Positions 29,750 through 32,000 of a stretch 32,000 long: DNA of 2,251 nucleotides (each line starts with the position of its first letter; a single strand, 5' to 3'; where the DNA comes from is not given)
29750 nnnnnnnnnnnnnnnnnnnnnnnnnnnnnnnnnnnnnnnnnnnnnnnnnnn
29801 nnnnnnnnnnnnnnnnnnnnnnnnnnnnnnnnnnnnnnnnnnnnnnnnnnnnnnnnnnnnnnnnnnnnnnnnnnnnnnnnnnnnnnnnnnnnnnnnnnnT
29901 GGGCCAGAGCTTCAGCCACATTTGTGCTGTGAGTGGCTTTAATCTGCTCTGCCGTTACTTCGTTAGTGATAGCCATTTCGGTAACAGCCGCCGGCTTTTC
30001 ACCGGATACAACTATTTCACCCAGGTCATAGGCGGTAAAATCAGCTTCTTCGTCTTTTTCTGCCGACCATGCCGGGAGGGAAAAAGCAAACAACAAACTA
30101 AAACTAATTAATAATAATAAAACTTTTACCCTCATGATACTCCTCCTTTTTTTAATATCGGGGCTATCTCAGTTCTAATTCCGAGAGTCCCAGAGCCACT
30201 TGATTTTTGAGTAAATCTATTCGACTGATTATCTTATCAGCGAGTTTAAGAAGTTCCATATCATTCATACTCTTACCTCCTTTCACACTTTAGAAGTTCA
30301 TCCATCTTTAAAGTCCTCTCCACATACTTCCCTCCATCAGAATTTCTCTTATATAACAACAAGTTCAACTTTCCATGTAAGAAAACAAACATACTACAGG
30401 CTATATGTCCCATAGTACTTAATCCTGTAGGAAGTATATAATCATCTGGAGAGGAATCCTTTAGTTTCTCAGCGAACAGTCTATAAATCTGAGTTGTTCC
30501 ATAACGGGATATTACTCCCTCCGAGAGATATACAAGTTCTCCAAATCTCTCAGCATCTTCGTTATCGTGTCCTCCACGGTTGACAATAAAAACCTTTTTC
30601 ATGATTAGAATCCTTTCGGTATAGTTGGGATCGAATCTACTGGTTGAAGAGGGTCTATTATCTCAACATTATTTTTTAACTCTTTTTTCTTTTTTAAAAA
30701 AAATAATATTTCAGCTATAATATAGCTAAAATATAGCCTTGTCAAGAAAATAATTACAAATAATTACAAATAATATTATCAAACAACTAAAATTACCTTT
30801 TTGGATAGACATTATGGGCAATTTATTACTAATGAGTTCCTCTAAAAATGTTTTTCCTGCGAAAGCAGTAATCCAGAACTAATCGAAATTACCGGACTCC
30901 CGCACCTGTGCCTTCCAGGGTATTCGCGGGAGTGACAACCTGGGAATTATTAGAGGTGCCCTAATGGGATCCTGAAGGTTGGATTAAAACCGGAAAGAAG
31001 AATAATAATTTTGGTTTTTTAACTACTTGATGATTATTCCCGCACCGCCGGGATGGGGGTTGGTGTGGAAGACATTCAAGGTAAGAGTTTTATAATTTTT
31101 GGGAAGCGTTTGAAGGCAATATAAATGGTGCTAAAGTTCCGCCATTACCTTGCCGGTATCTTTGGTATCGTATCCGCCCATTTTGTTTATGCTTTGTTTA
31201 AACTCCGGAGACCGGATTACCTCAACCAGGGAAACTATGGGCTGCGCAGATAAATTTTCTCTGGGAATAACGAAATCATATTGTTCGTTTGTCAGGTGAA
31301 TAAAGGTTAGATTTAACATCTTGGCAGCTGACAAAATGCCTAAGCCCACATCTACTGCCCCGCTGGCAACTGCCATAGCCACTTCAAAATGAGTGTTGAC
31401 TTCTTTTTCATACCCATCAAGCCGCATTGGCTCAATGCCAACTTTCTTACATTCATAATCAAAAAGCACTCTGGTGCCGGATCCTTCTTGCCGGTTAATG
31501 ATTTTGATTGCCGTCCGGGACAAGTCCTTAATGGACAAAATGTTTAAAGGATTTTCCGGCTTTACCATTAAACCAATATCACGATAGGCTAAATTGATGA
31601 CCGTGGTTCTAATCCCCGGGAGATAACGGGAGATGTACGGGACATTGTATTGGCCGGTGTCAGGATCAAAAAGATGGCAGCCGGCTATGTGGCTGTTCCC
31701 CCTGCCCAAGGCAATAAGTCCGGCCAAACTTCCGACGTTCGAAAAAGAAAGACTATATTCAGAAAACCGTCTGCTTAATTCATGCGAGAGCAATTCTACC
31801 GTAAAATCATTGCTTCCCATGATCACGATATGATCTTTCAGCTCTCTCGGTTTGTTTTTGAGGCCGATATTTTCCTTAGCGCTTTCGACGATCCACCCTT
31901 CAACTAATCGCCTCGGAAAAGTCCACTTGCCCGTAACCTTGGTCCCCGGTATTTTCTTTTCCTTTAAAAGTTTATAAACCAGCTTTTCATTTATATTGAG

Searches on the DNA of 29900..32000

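Call 89: search_rna_families(source=window, start=29900, end=32000, threshold=evalue, max_evalue=1)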
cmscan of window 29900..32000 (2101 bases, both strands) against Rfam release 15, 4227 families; matches with E-value up to 1: 1.
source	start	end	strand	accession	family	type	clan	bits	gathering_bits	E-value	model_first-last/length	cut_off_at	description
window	31745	31818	-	RF00876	mir-684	Gene; miRNA;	-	20.1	100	0.88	1-86/86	no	mir-684 microRNA precursor family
